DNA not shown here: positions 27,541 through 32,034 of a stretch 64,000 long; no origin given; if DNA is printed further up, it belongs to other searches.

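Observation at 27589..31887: Giant T9SS cargo protein fusing a PSCyt-like CxxCH head, LRRs, a cohesin module and a dockerin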

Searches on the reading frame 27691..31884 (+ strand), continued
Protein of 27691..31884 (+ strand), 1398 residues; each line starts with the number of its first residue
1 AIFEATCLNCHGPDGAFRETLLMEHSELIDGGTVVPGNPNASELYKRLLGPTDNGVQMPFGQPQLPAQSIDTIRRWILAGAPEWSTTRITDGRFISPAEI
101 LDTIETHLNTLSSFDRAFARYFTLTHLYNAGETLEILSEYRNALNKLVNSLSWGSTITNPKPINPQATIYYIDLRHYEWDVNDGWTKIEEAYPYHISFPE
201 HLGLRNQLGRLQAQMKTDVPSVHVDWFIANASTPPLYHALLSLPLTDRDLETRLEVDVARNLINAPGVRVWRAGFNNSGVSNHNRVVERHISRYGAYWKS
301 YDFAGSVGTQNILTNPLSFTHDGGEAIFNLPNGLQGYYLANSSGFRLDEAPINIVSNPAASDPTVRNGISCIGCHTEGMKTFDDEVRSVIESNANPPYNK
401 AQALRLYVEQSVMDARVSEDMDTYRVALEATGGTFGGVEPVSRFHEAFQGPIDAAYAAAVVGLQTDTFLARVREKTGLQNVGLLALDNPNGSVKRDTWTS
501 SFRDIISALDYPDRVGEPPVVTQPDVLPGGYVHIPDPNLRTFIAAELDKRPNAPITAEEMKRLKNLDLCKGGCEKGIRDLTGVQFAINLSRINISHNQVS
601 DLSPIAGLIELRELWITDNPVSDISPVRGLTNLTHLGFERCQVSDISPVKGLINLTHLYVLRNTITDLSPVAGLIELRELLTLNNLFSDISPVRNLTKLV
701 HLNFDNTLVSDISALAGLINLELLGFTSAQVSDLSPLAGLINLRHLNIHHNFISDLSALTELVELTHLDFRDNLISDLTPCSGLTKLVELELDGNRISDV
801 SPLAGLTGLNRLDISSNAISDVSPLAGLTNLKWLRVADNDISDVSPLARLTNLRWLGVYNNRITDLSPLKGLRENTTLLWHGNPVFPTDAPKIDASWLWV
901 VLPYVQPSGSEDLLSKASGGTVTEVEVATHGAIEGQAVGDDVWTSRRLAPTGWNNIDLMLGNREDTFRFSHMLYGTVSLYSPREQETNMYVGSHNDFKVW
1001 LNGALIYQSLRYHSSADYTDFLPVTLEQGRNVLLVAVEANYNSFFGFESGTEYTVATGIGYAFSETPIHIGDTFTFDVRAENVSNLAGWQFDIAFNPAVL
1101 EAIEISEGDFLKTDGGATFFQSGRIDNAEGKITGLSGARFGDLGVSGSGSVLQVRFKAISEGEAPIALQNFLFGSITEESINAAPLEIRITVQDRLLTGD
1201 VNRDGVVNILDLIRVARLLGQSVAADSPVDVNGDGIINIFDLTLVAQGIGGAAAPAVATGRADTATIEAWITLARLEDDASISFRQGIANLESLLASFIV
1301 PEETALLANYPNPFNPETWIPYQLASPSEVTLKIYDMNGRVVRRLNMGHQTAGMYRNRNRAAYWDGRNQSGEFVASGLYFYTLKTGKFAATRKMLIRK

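Call 12: find_homologous_proteins(query=window:27691-31884:+, max_evalue=0.001)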
Query window:27691-31884:+ (1398 aa): 4154 proteins with E <= 0.001 among 8000 candidates; the best 120 are listed.
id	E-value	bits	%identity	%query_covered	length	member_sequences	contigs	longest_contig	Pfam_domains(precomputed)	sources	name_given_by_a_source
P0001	0.0e+0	3143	100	98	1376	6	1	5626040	PF23598.2,PF14580.13,PF00404.25,PF00963.25,PF18962.8,PF12799.14,PF13860.13,PF13855.13,PF23211.1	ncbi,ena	-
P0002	0.0e+0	2692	83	100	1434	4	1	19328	PF23598.2,PF14580.13,PF00404.25,PF00963.25,PF00560.40,PF12799.14,PF13860.13,PF13855.13,PF23211.1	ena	-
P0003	0.0e+0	2562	80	100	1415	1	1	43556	PF23598.2,PF00404.25,PF00963.25,PF12799.14,PF13860.13,PF13855.13,PF23952.2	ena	-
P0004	0.0e+0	2519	77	100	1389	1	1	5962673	PF23598.2,PF00404.25,PF00963.25,PF12799.14,PF13860.13,PF13855.13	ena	-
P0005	0.0e+0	2482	77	100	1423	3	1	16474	PF23598.2,PF00404.25,PF07635.17,PF00963.25,PF12799.14,PF13860.13,PF13855.13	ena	-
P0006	0.0e+0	2464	76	100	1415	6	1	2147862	PF23598.2,PF00404.25,PF00963.25,PF12799.14,PF13860.13,PF13855.13,PF23211.1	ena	-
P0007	0.0e+0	2462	76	100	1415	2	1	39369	PF23598.2,PF00404.25,PF00963.25,PF12799.14,PF13860.13,PF13855.13,PF23211.1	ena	-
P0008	0.0e+0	2419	72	100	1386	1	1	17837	PF23598.2,PF14580.13,PF00404.25,PF07635.17,PF00963.25,PF12799.14,PF13860.13,PF13855.13,PF23952.2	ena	-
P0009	0.0e+0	2417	77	100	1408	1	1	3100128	PF23598.2,PF00404.25,PF00963.25,PF12799.14,PF13860.13,PF13855.13,PF23211.1,PF23952.2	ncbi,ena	-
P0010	0.0e+0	2409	76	100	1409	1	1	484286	PF23598.2,PF00404.25,PF00963.25,PF12799.14,PF13860.13,PF13855.13,PF23211.1,PF23952.2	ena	-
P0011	0.0e+0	2402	70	100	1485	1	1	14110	PF23598.2,PF00404.25,PF00963.25,PF12799.14,PF13860.13,PF13855.13,PF23211.1,PF23952.2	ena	-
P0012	0.0e+0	2385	78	96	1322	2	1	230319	PF23598.2,PF00404.25,PF00963.25,PF12799.14,PF13860.13,PF13855.13,PF23211.1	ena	-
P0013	0.0e+0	2385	78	98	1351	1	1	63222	PF23598.2,PF00404.25,PF00963.25,PF12799.14,PF13860.13,PF13855.13,PF23211.1,PF23952.2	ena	-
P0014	0.0e+0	2374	76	55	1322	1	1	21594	PF00404.25,PF00963.25,PF12799.14,PF13860.13,PF13855.13,PF23211.1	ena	-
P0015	0.0e+0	2355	72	100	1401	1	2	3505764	PF00404.25,PF00963.25,PF25019.1,PF12799.14,PF13860.13,PF13855.13,PF23952.2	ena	-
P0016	0.0e+0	2354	72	100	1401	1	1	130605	PF00404.25,PF00963.25,PF25019.1,PF12799.14,PF13860.13,PF13855.13,PF23952.2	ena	-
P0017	0.0e+0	2353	69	100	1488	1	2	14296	PF23598.2,PF14580.13,PF00404.25,PF00963.25,PF25019.1,PF12799.14,PF13860.13,PF13855.13,PF23211.1,PF23952.2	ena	-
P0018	0.0e+0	2351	72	100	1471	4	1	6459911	PF23598.2,PF00404.25,PF07635.17,PF00963.25,PF12799.14,PF13860.13,PF13855.13,PF23952.2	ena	-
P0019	0.0e+0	2334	71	100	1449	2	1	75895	PF23598.2,PF00404.25,PF07635.17,PF00963.25,PF12799.14,PF13860.13,PF13855.13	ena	-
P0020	0.0e+0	2333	71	100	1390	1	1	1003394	PF23598.2,PF00404.25,PF00963.25,PF12799.14,PF13860.13,PF13855.13,PF23952.2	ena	-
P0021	0.0e+0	2310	72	100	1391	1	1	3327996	PF00404.25,PF00963.25,PF12799.14,PF13860.13,PF13855.13,PF23952.2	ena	-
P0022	0.0e+0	2305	73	100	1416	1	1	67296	PF23598.2,PF00404.25,PF00963.25,PF12799.14,PF13860.13,PF13855.13,PF23952.2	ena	-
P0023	0.0e+0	2305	68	100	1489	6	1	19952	PF23598.2,PF14580.13,PF00404.25,PF00963.25,PF12799.14,PF13860.13,PF13855.13,PF23952.2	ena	-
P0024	0.0e+0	2304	70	56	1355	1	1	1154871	PF00404.25,PF00963.25,PF25019.1,PF12799.14,PF13860.13,PF13855.13,PF23952.2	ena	-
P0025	0.0e+0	2303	67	55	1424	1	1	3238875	PF23598.2,PF14580.13,PF00404.25,PF00963.25,PF12799.14,PF13860.13,PF13855.13,PF23952.2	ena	-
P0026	0.0e+0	2294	71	100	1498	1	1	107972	PF23598.2,PF14580.13,PF00404.25,PF00963.25,PF00560.40,PF12799.14,PF13860.13,PF13855.13,PF23211.1,PF23952.2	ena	-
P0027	0.0e+0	2288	71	100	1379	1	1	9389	PF00404.25,PF00963.25,PF25019.1,PF12799.14,PF13860.13,PF13855.13,PF23211.1,PF23952.2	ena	-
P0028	0.0e+0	2287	73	100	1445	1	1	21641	PF23598.2,PF00404.25,PF00963.25,PF25019.1,PF00560.40,PF12799.14,PF13860.13,PF13855.13,PF23952.2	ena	-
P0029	0.0e+0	2282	73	100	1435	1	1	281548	PF23598.2,PF14580.13,PF00404.25,PF00963.25,PF12799.14,PF13860.13,PF13855.13,PF23952.2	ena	-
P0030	0.0e+0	2281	74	57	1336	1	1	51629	PF00404.25,PF00963.25,PF12799.14,PF13860.13,PF13855.13,PF23952.2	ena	-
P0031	0.0e+0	2280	74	57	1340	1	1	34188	PF23598.2,PF00404.25,PF00963.25,PF12799.14,PF13860.13,PF13855.13,PF23211.1,PF23952.2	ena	-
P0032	0.0e+0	2279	71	100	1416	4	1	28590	PF23598.2,PF00404.25,PF00963.25,PF12799.14,PF13860.13,PF13855.13,PF23952.2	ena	-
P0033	0.0e+0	2278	72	100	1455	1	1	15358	PF23598.2,PF14580.13,PF00404.25,PF00963.25,PF25019.1,PF12799.14,PF13860.13,PF13855.13,PF23211.1,PF23952.2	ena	-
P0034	0.0e+0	2276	72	100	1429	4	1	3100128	PF23598.2,PF14580.13,PF00404.25,PF07635.17,PF00963.25,PF00560.40,PF12799.14,PF13860.13,PF13855.13,PF23211.1,PF23952.2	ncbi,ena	-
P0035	0.0e+0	2275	72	100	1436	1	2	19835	PF23598.2,PF00404.25,PF07635.17,PF00963.25,PF12799.14,PF13860.13,PF13855.13,PF23952.2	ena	-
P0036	0.0e+0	2270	71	100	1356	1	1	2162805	PF00404.25,PF00963.25,PF25019.1,PF12799.14,PF13860.13,PF13855.13,PF23952.2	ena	-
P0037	0.0e+0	2269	67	100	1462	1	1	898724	PF23598.2,PF00404.25,PF00963.25,PF25019.1,PF00560.40,PF12799.14,PF13860.13,PF13855.13,PF23211.1,PF23952.2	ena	-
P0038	0.0e+0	2269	71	100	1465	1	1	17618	PF23598.2,PF00404.25,PF07635.17,PF00963.25,PF00560.40,PF12799.14,PF13860.13,PF13855.13,PF23952.2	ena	-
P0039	0.0e+0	2267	72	100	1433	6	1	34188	PF23598.2,PF14580.13,PF00404.25,PF00963.25,PF12799.14,PF13860.13,PF13855.13,PF23952.2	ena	-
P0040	0.0e+0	2265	73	100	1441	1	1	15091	PF23598.2,PF00404.25,PF00963.25,PF12799.14,PF13860.13,PF13855.13,PF23952.2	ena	-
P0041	0.0e+0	2264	72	100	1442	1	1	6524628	PF23598.2,PF14580.13,PF00404.25,PF00963.25,PF12799.14,PF13860.13,PF13855.13,PF23952.2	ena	-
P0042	0.0e+0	2264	67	100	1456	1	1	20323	PF23598.2,PF14580.13,PF00404.25,PF07635.17,PF00963.25,PF25019.1,PF12799.14,PF13860.13,PF13855.13,PF23952.2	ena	-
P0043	0.0e+0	2263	70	100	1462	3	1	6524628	PF23598.2,PF14580.13,PF00404.25,PF00963.25,PF12799.14,PF13860.13,PF13855.13,PF23952.2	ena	-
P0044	0.0e+0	2256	71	100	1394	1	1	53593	PF23598.2,PF00404.25,PF00963.25,PF12799.14,PF13860.13,PF13855.13,PF23952.2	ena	-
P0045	0.0e+0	2255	69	100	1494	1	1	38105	PF23598.2,PF14580.13,PF00404.25,PF00963.25,PF12799.14,PF13860.13,PF13855.13,PF23211.1,PF23952.2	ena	-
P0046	0.0e+0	2255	68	100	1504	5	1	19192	PF23598.2,PF14580.13,PF00404.25,PF00963.25,PF12799.14,PF13860.13,PF13855.13,PF23952.2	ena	-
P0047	0.0e+0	2252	72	100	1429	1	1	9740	PF23598.2,PF14580.13,PF00404.25,PF00963.25,PF25019.1,PF12799.14,PF13860.13,PF13855.13,PF23952.2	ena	-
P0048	0.0e+0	2252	72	100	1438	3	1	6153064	PF23598.2,PF00404.25,PF00963.25,PF12799.14,PF13860.13,PF13855.13,PF23952.2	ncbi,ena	-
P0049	0.0e+0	2249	71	100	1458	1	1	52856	PF23598.2,PF00404.25,PF00963.25,PF12799.14,PF13860.13,PF13855.13,PF23952.2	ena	-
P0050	0.0e+0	2248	72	100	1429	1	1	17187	PF23598.2,PF14580.13,PF00404.25,PF00963.25,PF12799.14,PF13860.13,PF13855.13,PF23952.2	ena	-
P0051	0.0e+0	2247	72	100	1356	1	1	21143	PF00404.25,PF00963.25,PF18962.8,PF12799.14,PF13860.13,PF13855.13,PF23952.2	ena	-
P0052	0.0e+0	2247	72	100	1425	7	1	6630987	PF23598.2,PF00404.25,PF00963.25,PF00560.40,PF12799.14,PF13860.13,PF13855.13,PF23211.1,PF23952.2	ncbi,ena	-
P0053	0.0e+0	2243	72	100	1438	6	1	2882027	PF23598.2,PF14580.13,PF00404.25,PF00963.25,PF12799.14,PF13860.13,PF13855.13,PF23952.2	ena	-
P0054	0.0e+0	2240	70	100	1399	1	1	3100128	PF00404.25,PF00963.25,PF12799.14,PF13860.13,PF13855.13,PF23952.2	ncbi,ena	-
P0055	0.0e+0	2240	72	100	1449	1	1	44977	PF23598.2,PF00404.25,PF00963.25,PF12799.14,PF13860.13,PF13855.13,PF23952.2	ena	-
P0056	0.0e+0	2239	72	100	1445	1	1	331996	PF23598.2,PF00404.25,PF07635.17,PF00963.25,PF12799.14,PF13860.13,PF13855.13,PF23211.1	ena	-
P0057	0.0e+0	2237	69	100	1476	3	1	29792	PF23598.2,PF14580.13,PF00404.25,PF00963.25,PF12799.14,PF13860.13,PF13855.13,PF23211.1,PF23952.2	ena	-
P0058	0.0e+0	2237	62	100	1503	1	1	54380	PF23598.2,PF14580.13,PF00404.25,PF00963.25,PF00560.40,PF18962.8,PF12799.14,PF13860.13,PF13855.13,PF23952.2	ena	-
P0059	0.0e+0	2235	71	100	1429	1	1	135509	PF00404.25,PF00963.25,PF25019.1,PF12799.14,PF13860.13,PF13855.13,PF23952.2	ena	-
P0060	0.0e+0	2233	69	100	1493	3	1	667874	PF23598.2,PF14580.13,PF00404.25,PF00963.25,PF25019.1,PF00560.40,PF12799.14,PF13860.13,PF13855.13,PF23211.1,PF23952.2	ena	-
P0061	0.0e+0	2230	71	99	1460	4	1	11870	PF23598.2,PF14580.13,PF00404.25,PF00963.25,PF12799.14,PF13860.13,PF13855.13,PF23952.2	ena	-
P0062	0.0e+0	2226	69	100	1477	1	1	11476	PF23598.2,PF00404.25,PF00963.25,PF00560.40,PF12799.14,PF13860.13,PF25013.1,PF13855.13,PF23211.1,PF23952.2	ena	-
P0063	0.0e+0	2226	72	100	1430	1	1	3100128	PF23598.2,PF14580.13,PF00404.25,PF07635.17,PF00963.25,PF12799.14,PF13860.13,PF13855.13,PF23952.2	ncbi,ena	-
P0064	0.0e+0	2223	72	100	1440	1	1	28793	PF23598.2,PF00404.25,PF00963.25,PF12799.14,PF13860.13,PF13855.13,PF23952.2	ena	-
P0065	0.0e+0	2222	70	100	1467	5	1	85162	PF23598.2,PF14580.13,PF00404.25,PF07635.17,PF00963.25,PF12799.14,PF13860.13,PF13855.13,PF23211.1,PF23952.2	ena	-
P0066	0.0e+0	2222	71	100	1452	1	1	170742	PF23598.2,PF00404.25,PF00963.25,PF12799.14,PF13860.13,PF13855.13,PF23952.2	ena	-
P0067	0.0e+0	2220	71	100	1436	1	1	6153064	PF23598.2,PF00404.25,PF00963.25,PF12799.14,PF13860.13,PF13855.13,PF23952.2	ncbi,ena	-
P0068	0.0e+0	2220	71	100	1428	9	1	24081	PF23598.2,PF14580.13,PF00404.25,PF07635.17,PF00963.25,PF12799.14,PF13860.13,PF13855.13,PF23952.2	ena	-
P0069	0.0e+0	2220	69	100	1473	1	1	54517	PF23598.2,PF14580.13,PF00404.25,PF00963.25,PF25019.1,PF00560.40,PF12799.14,PF13860.13,PF13855.13,PF23211.1,PF23952.2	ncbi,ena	-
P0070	0.0e+0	2219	70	100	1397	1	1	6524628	PF00404.25,PF07635.17,PF00963.25,PF12799.14,PF13860.13,PF13855.13,PF23952.2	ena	-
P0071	0.0e+0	2217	72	100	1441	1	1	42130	PF23598.2,PF00404.25,PF00963.25,PF12799.14,PF13860.13,PF13855.13,PF23952.2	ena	-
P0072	0.0e+0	2215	73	100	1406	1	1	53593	PF23598.2,PF00404.25,PF00963.25,PF12799.14,PF13860.13,PF13855.13,PF23211.1,PF23952.2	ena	-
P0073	0.0e+0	2215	71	100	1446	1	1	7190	PF23598.2,PF14580.13,PF00404.25,PF00963.25,PF12799.14,PF13860.13,PF13855.13,PF23211.1,PF23952.2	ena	-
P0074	0.0e+0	2214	71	100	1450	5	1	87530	PF23598.2,PF00404.25,PF00963.25,PF12799.14,PF13860.13,PF13855.13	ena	-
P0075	0.0e+0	2214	71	100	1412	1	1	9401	PF23598.2,PF00404.25,PF00963.25,PF12799.14,PF13860.13,PF13855.13,PF23952.2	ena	-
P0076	0.0e+0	2214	71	100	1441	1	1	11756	PF23598.2,PF00404.25,PF00963.25,PF12799.14,PF13860.13,PF13855.13,PF23211.1,PF23952.2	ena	-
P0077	0.0e+0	2213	71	100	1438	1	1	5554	PF23598.2,PF00404.25,PF00963.25,PF12799.14,PF13860.13,PF13855.13,PF23952.2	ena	-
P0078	0.0e+0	2213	70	100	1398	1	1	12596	PF00404.25,PF00963.25,PF12799.14,PF13860.13,PF13855.13,PF23952.2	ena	-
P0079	0.0e+0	2212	69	100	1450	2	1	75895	PF23598.2,PF14580.13,PF00404.25,PF00963.25,PF25019.1,PF00560.40,PF12799.14,PF13860.13,PF13855.13,PF23952.2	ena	-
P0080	0.0e+0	2212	63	100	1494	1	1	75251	PF23598.2,PF14580.13,PF00404.25,PF00963.25,PF00560.40,PF12799.14,PF13860.13,PF13855.13,PF23952.2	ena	-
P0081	0.0e+0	2212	69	100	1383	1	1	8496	PF14580.13,PF00404.25,PF00963.25,PF12799.14,PF13860.13,PF13855.13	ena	-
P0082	0.0e+0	2211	72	100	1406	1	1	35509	PF23598.2,PF00404.25,PF00963.25,PF12799.14,PF13860.13,PF13855.13,PF23952.2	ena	-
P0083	0.0e+0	2211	69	100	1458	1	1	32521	PF23598.2,PF00404.25,PF00963.25,PF00560.40,PF12799.14,PF13860.13,PF13855.13,PF23952.2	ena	-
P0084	0.0e+0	2206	68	100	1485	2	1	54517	PF23598.2,PF14580.13,PF00404.25,PF00963.25,PF25019.1,PF00560.40,PF12799.14,PF13860.13,PF13855.13,PF23952.2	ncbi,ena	-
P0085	0.0e+0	2205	71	100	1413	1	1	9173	PF23598.2,PF00404.25,PF00963.25,PF12799.14,PF13860.13,PF13855.13,PF23952.2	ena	-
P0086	0.0e+0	2204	68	100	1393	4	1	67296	PF23598.2,PF00404.25,PF00963.25,PF12799.14,PF13860.13,PF13855.13,PF23952.2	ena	-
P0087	0.0e+0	2204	71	100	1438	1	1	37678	PF23598.2,PF00404.25,PF00963.25,PF00560.40,PF12799.14,PF13860.13,PF13855.13,PF23952.2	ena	-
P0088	0.0e+0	2203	70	100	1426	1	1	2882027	PF23598.2,PF00404.25,PF00963.25,PF25019.1,PF12799.14,PF13860.13,PF13855.13,PF23952.2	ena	-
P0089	0.0e+0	2202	69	100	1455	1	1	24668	PF23598.2,PF14580.13,PF00404.25,PF07635.17,PF00963.25,PF00560.40,PF12799.14,PF13860.13,PF13855.13,PF23211.1,PF23952.2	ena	-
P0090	0.0e+0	2200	74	57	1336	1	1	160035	PF00404.25,PF00963.25,PF12799.14,PF13860.13,PF13855.13,PF23952.2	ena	-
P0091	0.0e+0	2200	69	100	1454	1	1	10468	PF23598.2,PF14580.13,PF00404.25,PF00963.25,PF00560.40,PF12799.14,PF13860.13,PF13855.13,PF23211.1,PF23952.2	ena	-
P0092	0.0e+0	2197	70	100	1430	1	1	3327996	PF23598.2,PF00404.25,PF00963.25,PF25019.1,PF12799.14,PF13860.13,PF13855.13,PF23952.2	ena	-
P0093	0.0e+0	2195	68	100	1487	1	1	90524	PF23598.2,PF00404.25,PF00963.25,PF12799.14,PF13860.13,PF13855.13,PF23211.1,PF23952.2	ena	-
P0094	0.0e+0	2194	68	100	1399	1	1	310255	PF00404.25,PF00963.25,PF12799.14,PF13860.13,PF13855.13,PF23952.2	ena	-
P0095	0.0e+0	2192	68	100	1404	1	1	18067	PF23598.2,PF14580.13,PF00404.25,PF00963.25,PF12799.14,PF13860.13,PF13855.13,PF23952.2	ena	-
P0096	0.0e+0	2191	71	100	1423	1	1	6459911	PF23598.2,PF00404.25,PF07635.17,PF00963.25,PF25019.1,PF12799.14,PF13860.13,PF13855.13,PF23952.2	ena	-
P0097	0.0e+0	2189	71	55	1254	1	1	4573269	PF00404.25,PF00963.25,PF25019.1,PF12799.14,PF13860.13,PF13855.13,PF23952.2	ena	-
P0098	0.0e+0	2189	70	100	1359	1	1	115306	PF00404.25,PF00963.25,PF18962.8,PF12799.14,PF13860.13,PF13855.13,PF23952.2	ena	-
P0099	0.0e+0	2185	68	100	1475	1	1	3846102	PF23598.2,PF14580.13,PF00404.25,PF00963.25,PF12799.14,PF13860.13,PF13855.13,PF23211.1,PF23952.2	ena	-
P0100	0.0e+0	2184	69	100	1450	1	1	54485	PF23598.2,PF14580.13,PF00404.25,PF07635.17,PF00963.25,PF00560.40,PF12799.14,PF13860.13,PF13855.13,PF23952.2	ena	-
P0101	0.0e+0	2182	70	100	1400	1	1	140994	PF23598.2,PF00404.25,PF00963.25,PF12799.14,PF13860.13,PF13855.13,PF23952.2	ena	-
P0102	0.0e+0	2182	69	100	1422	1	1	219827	PF23598.2,PF00404.25,PF00963.25,PF12799.14,PF13860.13,PF13855.13,PF23211.1,PF23952.2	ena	-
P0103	0.0e+0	2180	70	100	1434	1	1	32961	PF23598.2,PF00404.25,PF00963.25,PF12799.14,PF13860.13,PF13855.13,PF23952.2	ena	-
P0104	0.0e+0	2179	73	55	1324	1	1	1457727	PF00404.25,PF07635.17,PF00963.25,PF12799.14,PF13860.13,PF13855.13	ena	-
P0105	0.0e+0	2177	70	100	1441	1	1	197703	PF23598.2,PF14580.13,PF00404.25,PF00963.25,PF00560.40,PF12799.14,PF13860.13,PF13855.13,PF23211.1,PF23952.2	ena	-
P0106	0.0e+0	2177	70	100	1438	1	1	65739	PF23598.2,PF00404.25,PF00963.25,PF25019.1,PF12799.14,PF13860.13,PF13855.13,PF23952.2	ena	-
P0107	0.0e+0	2176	69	100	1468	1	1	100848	PF23598.2,PF00404.25,PF00963.25,PF12799.14,PF13860.13,PF25013.1,PF13855.13,PF23952.2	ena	-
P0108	0.0e+0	2176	70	100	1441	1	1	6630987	PF23598.2,PF14580.13,PF00404.25,PF00963.25,PF00560.40,PF12799.14,PF13860.13,PF13855.13,PF23211.1,PF23952.2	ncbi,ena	-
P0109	0.0e+0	2176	70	100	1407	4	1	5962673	PF23598.2,PF00404.25,PF00963.25,PF25019.1,PF12799.14,PF13860.13,PF13855.13,PF23211.1,PF23952.2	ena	-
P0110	0.0e+0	2174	69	100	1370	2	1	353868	PF23598.2,PF00404.25,PF00963.25,PF12799.14,PF13860.13,PF13855.13,PF23952.2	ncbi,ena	-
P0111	0.0e+0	2173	68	100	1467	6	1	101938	PF14580.13,PF00404.25,PF00963.25,PF25019.1,PF00560.40,PF12799.14,PF13860.13,PF13855.13,PF23952.2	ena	-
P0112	0.0e+0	2170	70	100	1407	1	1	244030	PF23598.2,PF00404.25,PF07635.17,PF00963.25,PF12799.14,PF13860.13,PF13855.13,PF23952.2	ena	-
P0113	0.0e+0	2169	70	100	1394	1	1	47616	PF23598.2,PF00404.25,PF07635.17,PF00963.25,PF12799.14,PF13860.13,PF13855.13,PF23952.2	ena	-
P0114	0.0e+0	2168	69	100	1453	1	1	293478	PF23598.2,PF00404.25,PF00963.25,PF12799.14,PF13860.13,PF13855.13,PF23952.2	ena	-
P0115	0.0e+0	2167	68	100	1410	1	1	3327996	PF23598.2,PF00404.25,PF00963.25,PF12799.14,PF13860.13,PF13855.13,PF23952.2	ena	-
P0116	0.0e+0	2166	74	57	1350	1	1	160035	PF00404.25,PF00963.25,PF12799.14,PF13860.13,PF13855.13,PF23952.2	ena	-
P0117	0.0e+0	2165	69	100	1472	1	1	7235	PF23598.2,PF14580.13,PF00404.25,PF00963.25,PF12799.14,PF13860.13,PF13855.13,PF23952.2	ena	-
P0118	0.0e+0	2164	69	100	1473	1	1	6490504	PF23598.2,PF00404.25,PF00963.25,PF25019.1,PF00560.40,PF12799.14,PF13860.13,PF13855.13,PF23952.2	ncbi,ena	-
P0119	0.0e+0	2164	67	100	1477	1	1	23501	PF23598.2,PF00404.25,PF00963.25,PF25019.1,PF00560.40,PF12799.14,PF13860.13,PF13855.13,PF23952.2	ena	-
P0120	0.0e+0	2164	70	100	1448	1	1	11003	PF23598.2,PF00404.25,PF00963.25,PF00560.40,PF12799.14,PF13860.13,PF13855.13,PF23952.2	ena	-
